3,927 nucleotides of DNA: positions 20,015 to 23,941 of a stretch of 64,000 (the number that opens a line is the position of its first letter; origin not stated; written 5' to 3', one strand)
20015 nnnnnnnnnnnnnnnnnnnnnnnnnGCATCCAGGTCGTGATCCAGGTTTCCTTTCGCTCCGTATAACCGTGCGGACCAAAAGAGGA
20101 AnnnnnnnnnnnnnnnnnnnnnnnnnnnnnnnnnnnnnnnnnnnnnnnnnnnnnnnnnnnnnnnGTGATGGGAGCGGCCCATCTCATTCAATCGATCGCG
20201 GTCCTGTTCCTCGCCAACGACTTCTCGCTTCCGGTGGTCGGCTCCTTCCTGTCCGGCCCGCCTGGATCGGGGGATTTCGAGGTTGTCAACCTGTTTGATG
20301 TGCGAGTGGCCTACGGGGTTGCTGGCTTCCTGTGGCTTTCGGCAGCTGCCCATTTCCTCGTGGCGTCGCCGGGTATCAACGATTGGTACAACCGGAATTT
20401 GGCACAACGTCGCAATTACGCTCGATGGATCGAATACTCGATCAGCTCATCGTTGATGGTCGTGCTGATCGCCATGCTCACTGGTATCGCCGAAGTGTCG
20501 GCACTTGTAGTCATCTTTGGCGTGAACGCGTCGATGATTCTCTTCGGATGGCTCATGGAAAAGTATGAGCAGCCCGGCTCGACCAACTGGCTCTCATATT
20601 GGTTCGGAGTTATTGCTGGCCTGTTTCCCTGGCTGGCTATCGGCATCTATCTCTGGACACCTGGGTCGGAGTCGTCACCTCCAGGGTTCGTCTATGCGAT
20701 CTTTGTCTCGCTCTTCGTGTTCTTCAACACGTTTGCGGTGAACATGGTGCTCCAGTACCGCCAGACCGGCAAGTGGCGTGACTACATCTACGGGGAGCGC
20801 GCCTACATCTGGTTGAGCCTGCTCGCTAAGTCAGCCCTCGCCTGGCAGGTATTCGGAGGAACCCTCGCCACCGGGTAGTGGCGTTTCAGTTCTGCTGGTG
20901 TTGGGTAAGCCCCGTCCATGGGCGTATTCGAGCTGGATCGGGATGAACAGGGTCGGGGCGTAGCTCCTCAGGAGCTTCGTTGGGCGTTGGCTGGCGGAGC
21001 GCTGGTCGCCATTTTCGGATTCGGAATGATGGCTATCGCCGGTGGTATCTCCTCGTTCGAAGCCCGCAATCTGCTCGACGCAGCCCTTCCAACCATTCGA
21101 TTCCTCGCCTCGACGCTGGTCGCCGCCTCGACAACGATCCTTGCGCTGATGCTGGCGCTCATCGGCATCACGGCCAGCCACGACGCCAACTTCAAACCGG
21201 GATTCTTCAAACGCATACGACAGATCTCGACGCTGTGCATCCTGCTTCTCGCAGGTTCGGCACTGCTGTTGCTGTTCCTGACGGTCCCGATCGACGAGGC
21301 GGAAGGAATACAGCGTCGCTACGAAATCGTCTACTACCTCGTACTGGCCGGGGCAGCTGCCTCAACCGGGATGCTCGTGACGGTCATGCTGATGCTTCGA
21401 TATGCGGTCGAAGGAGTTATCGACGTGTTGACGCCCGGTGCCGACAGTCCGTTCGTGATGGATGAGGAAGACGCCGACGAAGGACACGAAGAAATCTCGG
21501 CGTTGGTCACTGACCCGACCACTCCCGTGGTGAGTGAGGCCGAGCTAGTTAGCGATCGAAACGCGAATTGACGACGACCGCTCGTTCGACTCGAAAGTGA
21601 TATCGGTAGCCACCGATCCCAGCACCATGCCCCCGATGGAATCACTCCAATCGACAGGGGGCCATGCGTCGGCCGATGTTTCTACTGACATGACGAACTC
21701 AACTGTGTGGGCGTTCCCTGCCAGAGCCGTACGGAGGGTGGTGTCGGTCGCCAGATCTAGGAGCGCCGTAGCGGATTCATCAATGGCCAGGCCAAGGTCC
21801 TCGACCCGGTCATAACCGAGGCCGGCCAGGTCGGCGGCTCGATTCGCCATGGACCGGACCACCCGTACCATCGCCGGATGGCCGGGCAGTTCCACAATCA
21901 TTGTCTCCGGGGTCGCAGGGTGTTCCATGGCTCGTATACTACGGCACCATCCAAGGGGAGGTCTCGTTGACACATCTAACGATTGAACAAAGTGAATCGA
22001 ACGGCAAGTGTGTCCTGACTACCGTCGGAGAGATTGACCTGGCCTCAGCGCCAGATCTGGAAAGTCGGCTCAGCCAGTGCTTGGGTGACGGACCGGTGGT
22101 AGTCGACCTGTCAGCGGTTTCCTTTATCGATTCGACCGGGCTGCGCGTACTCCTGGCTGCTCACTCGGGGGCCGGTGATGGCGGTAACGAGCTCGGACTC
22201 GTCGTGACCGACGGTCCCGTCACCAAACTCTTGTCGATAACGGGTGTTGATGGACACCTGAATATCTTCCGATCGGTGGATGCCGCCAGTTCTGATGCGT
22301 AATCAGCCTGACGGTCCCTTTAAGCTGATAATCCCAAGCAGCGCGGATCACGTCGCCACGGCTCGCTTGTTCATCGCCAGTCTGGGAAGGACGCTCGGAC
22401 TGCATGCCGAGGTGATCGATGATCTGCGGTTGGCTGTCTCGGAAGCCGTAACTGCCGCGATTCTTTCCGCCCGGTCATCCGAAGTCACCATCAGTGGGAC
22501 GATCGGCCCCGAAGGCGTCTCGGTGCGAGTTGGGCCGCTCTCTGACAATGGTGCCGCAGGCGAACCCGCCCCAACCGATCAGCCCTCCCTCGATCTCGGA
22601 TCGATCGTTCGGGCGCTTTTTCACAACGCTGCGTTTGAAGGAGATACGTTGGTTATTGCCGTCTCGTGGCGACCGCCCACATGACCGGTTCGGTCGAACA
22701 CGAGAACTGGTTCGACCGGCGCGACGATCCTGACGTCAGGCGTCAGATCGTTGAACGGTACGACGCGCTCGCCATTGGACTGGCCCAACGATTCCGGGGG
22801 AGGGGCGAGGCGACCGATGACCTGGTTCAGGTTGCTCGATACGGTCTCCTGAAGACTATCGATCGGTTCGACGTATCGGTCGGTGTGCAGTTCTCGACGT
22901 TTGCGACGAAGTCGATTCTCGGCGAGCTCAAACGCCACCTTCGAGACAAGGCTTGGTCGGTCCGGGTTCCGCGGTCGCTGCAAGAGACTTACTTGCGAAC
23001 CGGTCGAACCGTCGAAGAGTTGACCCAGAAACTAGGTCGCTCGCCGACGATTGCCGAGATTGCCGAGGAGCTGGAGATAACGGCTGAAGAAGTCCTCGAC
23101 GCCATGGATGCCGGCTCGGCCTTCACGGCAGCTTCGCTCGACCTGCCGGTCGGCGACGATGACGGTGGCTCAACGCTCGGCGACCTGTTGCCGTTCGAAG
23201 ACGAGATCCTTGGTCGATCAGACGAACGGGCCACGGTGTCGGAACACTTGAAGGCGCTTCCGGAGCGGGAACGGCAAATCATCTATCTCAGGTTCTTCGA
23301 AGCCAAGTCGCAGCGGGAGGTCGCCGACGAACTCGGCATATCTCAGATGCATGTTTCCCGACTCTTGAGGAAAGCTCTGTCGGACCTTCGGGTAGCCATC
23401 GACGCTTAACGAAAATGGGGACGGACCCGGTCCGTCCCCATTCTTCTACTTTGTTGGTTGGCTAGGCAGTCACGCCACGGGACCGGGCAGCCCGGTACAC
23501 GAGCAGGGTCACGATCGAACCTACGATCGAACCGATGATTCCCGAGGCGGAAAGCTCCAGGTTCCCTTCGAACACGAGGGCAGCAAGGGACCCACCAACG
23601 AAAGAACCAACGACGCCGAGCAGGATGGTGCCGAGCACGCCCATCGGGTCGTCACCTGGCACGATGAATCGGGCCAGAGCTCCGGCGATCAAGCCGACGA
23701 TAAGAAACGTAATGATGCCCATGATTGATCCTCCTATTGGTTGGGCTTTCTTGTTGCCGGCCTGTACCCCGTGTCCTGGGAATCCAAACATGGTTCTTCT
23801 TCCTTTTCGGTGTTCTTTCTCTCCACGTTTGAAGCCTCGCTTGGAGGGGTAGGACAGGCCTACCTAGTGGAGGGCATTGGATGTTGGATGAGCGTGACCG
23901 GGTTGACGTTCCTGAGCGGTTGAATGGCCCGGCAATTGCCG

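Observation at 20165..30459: Heliorhodopsin embedded in a multi-input partner-switching / sigma-factor signalling neighbourhood (candidate light-responsive stress module)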

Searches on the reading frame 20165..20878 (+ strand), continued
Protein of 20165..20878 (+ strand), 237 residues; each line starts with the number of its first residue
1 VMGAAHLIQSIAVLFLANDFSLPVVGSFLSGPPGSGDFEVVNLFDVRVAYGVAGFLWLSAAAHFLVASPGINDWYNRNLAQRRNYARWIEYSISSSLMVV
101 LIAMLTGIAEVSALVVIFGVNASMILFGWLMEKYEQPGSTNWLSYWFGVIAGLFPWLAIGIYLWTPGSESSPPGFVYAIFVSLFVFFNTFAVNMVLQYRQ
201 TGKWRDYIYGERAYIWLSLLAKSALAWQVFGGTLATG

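Call 17: find_related_loci(query=A1, collection=genome_contigs, flank=10000)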
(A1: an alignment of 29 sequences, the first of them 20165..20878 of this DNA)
Query A1 (237 aa) in genome_contigs; peptide patterns used: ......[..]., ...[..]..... (x = any residue, [..] = any of these).
600 stretches matched a pattern (row limit reached: there are more); 595 encode a relative of the query (tblastn E <= 1e-3); the best 80 are kept; 80 distinct loci.
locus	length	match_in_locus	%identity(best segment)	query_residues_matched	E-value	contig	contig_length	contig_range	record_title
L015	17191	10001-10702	77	1-235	9e-114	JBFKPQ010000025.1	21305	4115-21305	MAG: Acidimicrobiia bacterium isolate Mix_sand22.2022.08.G.65 k141_1704525_length_21305_cov_24.9837, whole genome shotgu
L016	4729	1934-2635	69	1-234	4e-106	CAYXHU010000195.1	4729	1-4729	MAG TPA_asm: uncultured Acidimicrobiia bacterium isolate binchicken_co334_108 genome assembly, contig: NODE_37437_length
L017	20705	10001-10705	66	1-235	7e-105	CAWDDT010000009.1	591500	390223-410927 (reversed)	MAG: uncultured bacterium isolate MFD05684.bin.2.275 genome assembly, contig: contig_5645, whole genome shotgun sequence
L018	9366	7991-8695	67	1-235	6e-105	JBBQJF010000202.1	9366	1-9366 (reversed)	MAG: Dehalococcoidia bacterium isolate Co_metawrap_750 Cmw_750_k141_15958312_length_9366_cov_10.0000, whole genome shotg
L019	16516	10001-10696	66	3-234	3e-101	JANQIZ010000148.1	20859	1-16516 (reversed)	MAG: Dehalococcoidia bacterium isolate PL25a_bin.1 k99_4359009, whole genome shotgun sequence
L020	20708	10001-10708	65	1-236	9e-101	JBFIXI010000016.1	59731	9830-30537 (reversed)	MAG: Acidimicrobiia bacterium isolate Mix_sand14.2021.12.D.36 k141_549339_length_59731_cov_15.7888, whole genome shotgun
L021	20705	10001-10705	69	1-235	4e-100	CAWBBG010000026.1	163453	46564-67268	MAG: uncultured Chloroflexia bacterium isolate MFD02923.bin.2.22 genome assembly, contig: contig_8371, whole genome shot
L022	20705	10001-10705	68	1-235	4e-99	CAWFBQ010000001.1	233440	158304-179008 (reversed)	MAG: uncultured Chloroflexia bacterium isolate MFD02416.bin.1.124 genome assembly, contig: contig_106049, whole genome s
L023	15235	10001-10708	64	1-235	1e-98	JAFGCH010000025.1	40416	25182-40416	MAG: Acidimicrobiia bacterium isolate Zod_Metabat.1092 k87_779301, whole genome shotgun sequence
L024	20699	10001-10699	65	1-234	7e-98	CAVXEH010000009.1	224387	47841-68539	MAG: uncultured Chloroflexia bacterium isolate MFD02416.bin.1.132 genome assembly, contig: contig_53584, whole genome sh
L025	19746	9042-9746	64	2-236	8e-98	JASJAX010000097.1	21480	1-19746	MAG: Acidimicrobiia bacterium isolate MO_035.B30 MO_035.c_1139, whole genome shotgun sequence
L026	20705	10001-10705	63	3-237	1e-97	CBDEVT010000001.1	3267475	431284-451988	MAG: Dehalococcoidia bacterium isolate 68605754-1818-4a61-b8ac-b218061140c5 genome assembly, contig: contig_1, whole gen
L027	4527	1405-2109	64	2-235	3e-97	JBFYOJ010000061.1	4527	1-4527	MAG: Acidimicrobiia bacterium isolate PPR_0124 k121_3939952, whole genome shotgun sequence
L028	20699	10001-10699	64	1-234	8e-97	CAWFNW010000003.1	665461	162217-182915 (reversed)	MAG: uncultured Actinomycetes bacterium isolate MFD05942.bin.1.20 genome assembly, contig: contig_3529, whole genome sho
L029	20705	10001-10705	65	1-235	8e-97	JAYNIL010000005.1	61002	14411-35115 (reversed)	MAG: Chloroflexota bacterium isolate 139544_COM_metabat_bins_sens.tsv.093 NODE_419_length_61002_cov_15.963952, whole gen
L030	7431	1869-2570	65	2-236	2e-96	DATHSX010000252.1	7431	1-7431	MAG TPA_asm: Acidimicrobiia bacterium isolate SMAG_U16062 k141_866455, whole genome shotgun sequence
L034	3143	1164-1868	68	2-235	3e-96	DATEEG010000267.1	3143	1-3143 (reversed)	MAG TPA_asm: Acidimicrobiia bacterium isolate SMAG_U8727 k141_74219, whole genome shotgun sequence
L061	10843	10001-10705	67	2-235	6e-90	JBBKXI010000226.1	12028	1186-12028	MAG: Acidimicrobiia bacterium isolate metabat_bins.171 k119_176047, whole genome shotgun sequence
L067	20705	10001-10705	63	2-235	3e-89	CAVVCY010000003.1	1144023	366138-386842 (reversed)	MAG: uncultured Acidobacteriota bacterium isolate MFD02242.bin.2.132 genome assembly, contig: contig_4678, whole genome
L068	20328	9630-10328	61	2-235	7e-89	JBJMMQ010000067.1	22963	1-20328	MAG: Chloroflexota bacterium isolate 12C16O_168h_50_unf_bin_37 k141_293512, whole genome shotgun sequence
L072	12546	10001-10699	62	2-235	2e-88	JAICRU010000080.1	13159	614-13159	MAG: Acidimicrobiia bacterium isolate TY_ISSM_2_bin.47 k141_4016468_length_13159_cov_9.8371, whole genome shotgun sequen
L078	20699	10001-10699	58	2-235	7e-87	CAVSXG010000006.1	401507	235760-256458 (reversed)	MAG: uncultured Chloroflexia bacterium isolate MFD09212.bin.2.111 genome assembly, contig: contig_766, whole genome shot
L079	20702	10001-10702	60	1-234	1e-86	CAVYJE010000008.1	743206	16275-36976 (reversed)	MAG: uncultured Chloroflexia bacterium isolate MFD05684.bin.2.107 genome assembly, contig: contig_25085, whole genome sh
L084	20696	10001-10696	58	2-234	1e-85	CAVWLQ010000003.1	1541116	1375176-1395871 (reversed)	MAG: uncultured Chloroflexia bacterium isolate MFD09368.bin.2.48 genome assembly, contig: contig_1402, whole genome shot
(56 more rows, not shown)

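Call 42: search_protein_families(library=pfam, proteins=[L034:14-1087:+, L061:8750-9880:+, L067:8871-9863:+, L068:10202-11179:+, L072:10706-11623:+, L078:10498-11550:+, L084:10904-12070:+, L030:4410-5456:+, L028:18060-19130:+, L079:6574-7542:-], max_evalue=0.001)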
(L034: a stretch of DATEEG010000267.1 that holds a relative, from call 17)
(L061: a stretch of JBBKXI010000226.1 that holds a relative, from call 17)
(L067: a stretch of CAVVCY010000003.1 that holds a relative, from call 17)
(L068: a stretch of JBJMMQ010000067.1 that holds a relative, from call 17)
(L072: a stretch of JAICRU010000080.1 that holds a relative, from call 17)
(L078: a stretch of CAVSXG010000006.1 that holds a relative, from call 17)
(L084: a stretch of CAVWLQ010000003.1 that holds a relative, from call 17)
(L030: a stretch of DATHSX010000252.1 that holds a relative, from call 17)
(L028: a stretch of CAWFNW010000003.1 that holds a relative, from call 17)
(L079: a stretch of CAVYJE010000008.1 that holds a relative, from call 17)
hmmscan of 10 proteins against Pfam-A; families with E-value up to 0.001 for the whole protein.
L034:14-1087:+ (358 aa): 2 families
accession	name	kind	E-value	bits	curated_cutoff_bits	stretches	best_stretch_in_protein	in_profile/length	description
PF02310.24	B12-binding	-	9e-14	51.8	32.1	1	109-214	2-112/121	B12 binding domain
PF02607.22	B12-binding_2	-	9.8e-11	42.1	23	1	27-97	4-73/74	B12 binding domain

L061:8750-9880:+ (377 aa): 2 families
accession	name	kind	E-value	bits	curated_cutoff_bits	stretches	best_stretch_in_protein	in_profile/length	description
PF02310.24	B12-binding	-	1.1e-15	57.9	32.1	1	138-248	2-117/121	B12 binding domain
PF02607.22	B12-binding_2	-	4.8e-10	39.9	23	1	57-126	5-73/74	B12 binding domain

L067:8871-9863:+ (331 aa): 2 families
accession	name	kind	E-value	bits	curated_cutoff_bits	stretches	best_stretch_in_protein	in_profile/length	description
PF02310.24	B12-binding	-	1e-12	48.4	32.1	1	97-205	2-114/121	B12 binding domain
PF02607.22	B12-binding_2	-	1.7e-10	41.4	23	1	16-85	5-73/74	B12 binding domain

L068:10202-11179:+ (326 aa): 4 families
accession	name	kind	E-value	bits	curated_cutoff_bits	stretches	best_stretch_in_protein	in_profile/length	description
PF02607.22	B12-binding_2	-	7.9e-13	48.9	23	1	119-191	2-73/74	B12 binding domain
PF02310.24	B12-binding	-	1e-11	45.1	32.1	1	204-306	2-106/121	B12 binding domain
PF12728.13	HTH_17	-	1.1e-07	32.5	27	1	53-95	2-44/51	Helix-turn-helix domain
PF13384.12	HTH_23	-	0.0005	20.2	24.6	0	50-74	15-39/50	Homeodomain-like domain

L072:10706-11623:+ (306 aa): 5 families
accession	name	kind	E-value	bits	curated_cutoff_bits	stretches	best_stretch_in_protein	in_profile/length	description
PF02607.22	B12-binding_2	-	3e-14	53.4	23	1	87-158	3-73/74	B12 binding domain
PF02310.24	B12-binding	-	1.1e-11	45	32.1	1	171-280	2-117/121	B12 binding domain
PF12728.13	HTH_17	-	1.2e-10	41.9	27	1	26-69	2-45/51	Helix-turn-helix domain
PF00376.29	MerR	-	1.7e-05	24.9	28.2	1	27-61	1-36/38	MerR family regulatory protein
PF13384.12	HTH_23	-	0.00086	19.5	24.6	0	26-47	18-39/50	Homeodomain-like domain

L078:10498-11550:+ (351 aa): 3 families
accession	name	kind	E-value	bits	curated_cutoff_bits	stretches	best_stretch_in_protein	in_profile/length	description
PF02310.24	B12-binding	-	9.9e-13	48.4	32.1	1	229-332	2-111/121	B12 binding domain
PF02607.22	B12-binding_2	-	3.9e-12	46.6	23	1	144-216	2-73/74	B12 binding domain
PF12728.13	HTH_17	-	2.6e-10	40.8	27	1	78-121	2-45/51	Helix-turn-helix domain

L084:10904-12070:+ (389 aa): 3 families
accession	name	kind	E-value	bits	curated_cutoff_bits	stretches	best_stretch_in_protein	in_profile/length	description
PF06993.17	DUF1304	-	2e-29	102.3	26.9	1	272-384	2-109/110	Protein of unknown function (DUF1304)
PF02310.24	B12-binding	-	5.5e-12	46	32.1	1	117-219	2-106/121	B12 binding domain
PF02607.22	B12-binding_2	-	1.2e-11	45.1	23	1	34-104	4-73/74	B12 binding domain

L030:4410-5456:+ (349 aa): 4 families
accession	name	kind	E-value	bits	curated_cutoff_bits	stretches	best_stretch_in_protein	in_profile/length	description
PF02607.22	B12-binding_2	-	3.1e-13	50.2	23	1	139-209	2-71/74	B12 binding domain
PF02310.24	B12-binding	-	5.5e-13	49.2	32.1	1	224-332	2-116/121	B12 binding domain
PF12728.13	HTH_17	-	6.3e-11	42.8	27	1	79-122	2-45/51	Helix-turn-helix domain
PF13384.12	HTH_23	-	0.0002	21.5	24.6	1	74-100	13-39/50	Homeodomain-like domain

L028:18060-19130:+ (357 aa): 2 families
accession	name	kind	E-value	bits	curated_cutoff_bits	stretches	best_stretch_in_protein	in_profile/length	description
PF02310.24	B12-binding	-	3.1e-15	56.5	32.1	1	237-329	2-94/121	B12 binding domain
PF02607.22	B12-binding_2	-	1.6e-05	25.4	23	1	147-220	2-73/74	B12 binding domain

L079:6574-7542:- (323 aa): 5 families
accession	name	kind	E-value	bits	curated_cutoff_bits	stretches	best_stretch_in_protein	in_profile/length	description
PF13411.12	MerR_1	-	1.6e-14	54.2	21.6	1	28-92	1-64/69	MerR HTH family regulatory protein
PF00376.29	MerR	-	2.7e-09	37.1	28.2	1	29-66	1-38/38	MerR family regulatory protein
PF02310.24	B12-binding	-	5.9e-09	36.2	32.1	1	197-288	2-94/121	B12 binding domain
PF02607.22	B12-binding_2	-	1e-05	26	23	1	115-177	4-66/74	B12 binding domain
PF13518.12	HTH_28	-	0.00014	22.3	25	1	27-51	12-36/52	Helix-turn-helix domain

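Call 72: search_protein_families(library=pfam, proteins=[L067:5033-5968:+, L067:5965-7131:+, L067:7230-8030:+, L067:8082-8870:+, L067:10923-11990:-, L061:4985-6184:-, L061:6380-6808:+, L061:6805-7770:+, L061:8145-8756:-], max_evalue=0.1)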
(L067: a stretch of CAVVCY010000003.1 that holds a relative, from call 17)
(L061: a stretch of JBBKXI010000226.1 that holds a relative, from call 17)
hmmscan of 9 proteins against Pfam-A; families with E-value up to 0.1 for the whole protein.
L067:5033-5968:+ (311 aa): 1 family
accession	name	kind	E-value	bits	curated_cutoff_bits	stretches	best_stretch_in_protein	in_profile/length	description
PF07103.16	DUF1365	-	1.2e-79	267.7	25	1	58-295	1-234/235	Protein of unknown function (DUF1365)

L067:5965-7131:+ (388 aa): 14 families
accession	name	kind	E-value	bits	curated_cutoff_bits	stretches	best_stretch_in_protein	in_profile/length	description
PF02353.26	CMAS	-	1.4e-83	280.8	27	1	113-384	3-273/273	Mycolic acid cyclopropane synthetase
PF13649.12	Methyltransf_25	-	2.3e-17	63.9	27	1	176-269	1-96/97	Methyltransferase domain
PF13489.12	Methyltransf_23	-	9.9e-17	61.6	27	1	165-322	14-162/164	Methyltransferase domain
PF08241.18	Methyltransf_11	-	1.6e-14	54.7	21.2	1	177-272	1-93/95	Methyltransferase domain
PF08242.18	Methyltransf_12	-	1.6e-12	48.5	30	1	177-270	1-96/98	Methyltransferase domain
PF13847.12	Methyltransf_31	-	9.2e-11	42.1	27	1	171-275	2-110/145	Methyltransferase domain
PF01728.25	FtsJ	-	3.2e-08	34.1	24.1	1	159-235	7-79/181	FtsJ-like methyltransferase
PF01135.25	PCMT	-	0.00013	22.3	20.3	1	164-230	65-132/210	Protein-L-isoaspartate(D-aspartate) O-methyltransferase (PCMT)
PF25371.1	DUF7884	-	0.00028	21.5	27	1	20-72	13-67/90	Domain of unknown function (DUF7884)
PF07021.18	MetW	-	0.0025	17.9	21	1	169-209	10-50/193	Methionine biosynthesis protein MetW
PF05175.20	MTS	-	0.0063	16.6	23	1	173-243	32-104/170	Methyltransferase small domain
PF05401.17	NodS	-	0.0076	16.5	24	1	171-250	42-119/201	Nodulation protein S (NodS)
PF13578.12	Methyltransf_24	-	0.065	14.6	26.3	0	177-239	1-65/105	Methyltransferase domain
PF00398.26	RrnaAD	-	0.075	12.6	24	0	161-235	19-89/263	Ribosomal RNA adenine dimethylase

L067:7230-8030:+ (266 aa): 2 families
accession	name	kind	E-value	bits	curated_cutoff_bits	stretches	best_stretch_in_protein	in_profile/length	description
PF14344.12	DUF4397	-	4.5e-29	101.9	30.6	2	29-144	2-118/119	Domain of unknown function (DUF4397)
PF03823.19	Neurokinin_B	-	0.013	15.9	25.1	1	1-44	1-44/58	Neurokinin B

L067:8082-8870:+ (262 aa): 1 family
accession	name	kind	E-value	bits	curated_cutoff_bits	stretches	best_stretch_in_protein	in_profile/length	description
PF04203.18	Sortase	-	9.7e-20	71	26.6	1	100-240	1-124/125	Sortase domain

L067:10923-11990:- (355 aa): 1 family
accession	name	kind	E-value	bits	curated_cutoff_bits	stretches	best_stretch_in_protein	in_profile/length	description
PF24303.1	DUF7485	-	1.5e-78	264.5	27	1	68-353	2-284/284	Domain of unknown function (DUF7485)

L061:4985-6184:- (399 aa): 8 families
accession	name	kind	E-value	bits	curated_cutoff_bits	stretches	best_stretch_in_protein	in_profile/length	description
PF01476.26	LysM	-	1.2e-57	192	20.9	4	40-83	1-43/43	LysM domain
PF23473.1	LysM3_LYK4_5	-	2.5e-20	72.7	29.3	3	38-83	3-47/48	LYK4/5 LysM3 domain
PF01551.29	Peptidase_M23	-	1.4e-17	64.1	28.7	1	294-388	2-96/96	Peptidase family M23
PF23472.1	LysM2_CERK1_LYK3_4_5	-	3.4e-06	27.3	27.4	0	223-267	7-54/56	LYK3/4/5 LysM2 domain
PF23577.1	LysM_RLK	-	4.1e-06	27.2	27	0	40-64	3-26/44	LysM domain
PF23446.1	LysM1_NFP_LYK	-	1.2e-05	26.5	36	0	100-136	17-54/60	NFP/LYK LysM1 domain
PF04225.17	LysM_OapA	-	0.0036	17.8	22.3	1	39-64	4-29/85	Opacity-associated protein A LysM-like domain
PF23457.1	LysM2_NFP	-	0.0066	16.9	36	0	38-83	6-54/56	NFP LysM2 domain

L061:6380-6808:+ (142 aa): 3 families
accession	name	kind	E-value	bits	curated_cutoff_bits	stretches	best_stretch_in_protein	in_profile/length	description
PF10604.15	Polyketide_cyc2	-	4.2e-14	53.5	27.4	1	3-137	4-138/142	Polyketide cyclase / dehydrase and lipid transport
PF06240.19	COXG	-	6.6e-05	23.1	22.2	1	9-119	5-117/140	Carbon monoxide dehydrogenase subunit G (CoxG)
PF03364.25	Polyketide_cyc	-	0.01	16.5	23.4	1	9-71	1-58/126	Polyketide cyclase / dehydrase and lipid transport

L061:6805-7770:+ (321 aa): 5 families
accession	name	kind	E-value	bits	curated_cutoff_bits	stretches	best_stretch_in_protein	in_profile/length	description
PF00106.31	adh_short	-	2.2e-29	102.8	26.6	1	31-224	1-186/195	short chain dehydrogenase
PF13561.12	adh_short_C2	-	8.4e-18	65.2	27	1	37-254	1-217/236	Enoyl-(Acyl carrier protein) reductase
PF08659.16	KR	-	6.1e-07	30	22.6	1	32-117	2-94/180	KR domain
PF01370.27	Epimerase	-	2.2e-06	27.7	20.9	1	33-204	1-159/240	NAD dependent epimerase/dehydratase family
PF02719.21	Polysacc_synt_2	-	0.025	14.2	20.2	1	33-92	1-64/293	Polysaccharide biosynthesis protein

L061:8145-8756:- (203 aa): 11 families
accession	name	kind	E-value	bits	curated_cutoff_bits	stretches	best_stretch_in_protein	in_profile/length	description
PF04542.20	Sigma70_r2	-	9.6e-18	64.2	24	1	50-114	4-69/71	Sigma-70 region 2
PF08281.18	Sigma70_r4_2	-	1.8e-15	56.7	25.7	1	144-194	4-54/54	Sigma-70, region 4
PF04545.22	Sigma70_r4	-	2.1e-14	53.2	24.1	1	147-194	1-48/50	Sigma-70, region 4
PF07638.17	Sigma70_ECF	-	0.00076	19.9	21.1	1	90-188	71-173/185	ECF sigma factor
PF00196.25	GerE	-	0.014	15.5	23.5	1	155-196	5-47/57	Bacterial regulatory proteins, luxR family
PF13404.12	HTH_AsnC-type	-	0.017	15.3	27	1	167-188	18-39/42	AsnC-type helix-turn-helix domain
PF13412.12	HTH_24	-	0.02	14.9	21.9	1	165-188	16-39/48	Winged helix-turn-helix DNA-binding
PF19610.4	DUF6115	-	0.028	15.3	27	1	108-184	52-128/134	Family of unknown function (DUF6115)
PF20432.4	Xre-like-HTH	-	0.032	15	25.8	0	165-203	22-59/63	Antitoxin Xre-like helix-turn-helix domain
PF25787.1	HTH_SB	-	0.033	14.4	43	1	150-188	6-44/53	Sleeping Beauty transposase HTH domain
PF13384.12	HTH_23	-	0.093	13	24.6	0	156-188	7-38/50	Homeodomain-like domain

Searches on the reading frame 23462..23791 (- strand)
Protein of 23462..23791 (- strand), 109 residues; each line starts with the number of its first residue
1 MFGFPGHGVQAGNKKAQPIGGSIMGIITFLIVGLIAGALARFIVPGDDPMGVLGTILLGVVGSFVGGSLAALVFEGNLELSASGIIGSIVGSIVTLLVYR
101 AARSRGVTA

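Call 57: search_protein_families(library=ncbifam, proteins=[window:23462-23791:-], max_evalue=0.01)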
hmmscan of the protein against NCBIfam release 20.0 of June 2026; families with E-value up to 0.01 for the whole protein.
window:23462-23791:- (109 aa): 1 family
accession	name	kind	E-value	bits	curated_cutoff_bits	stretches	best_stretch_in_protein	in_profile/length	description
NF007771.0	PRK10457.1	equivalog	1.8e-15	57.2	129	1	24-104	1-82/82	hypothetical protein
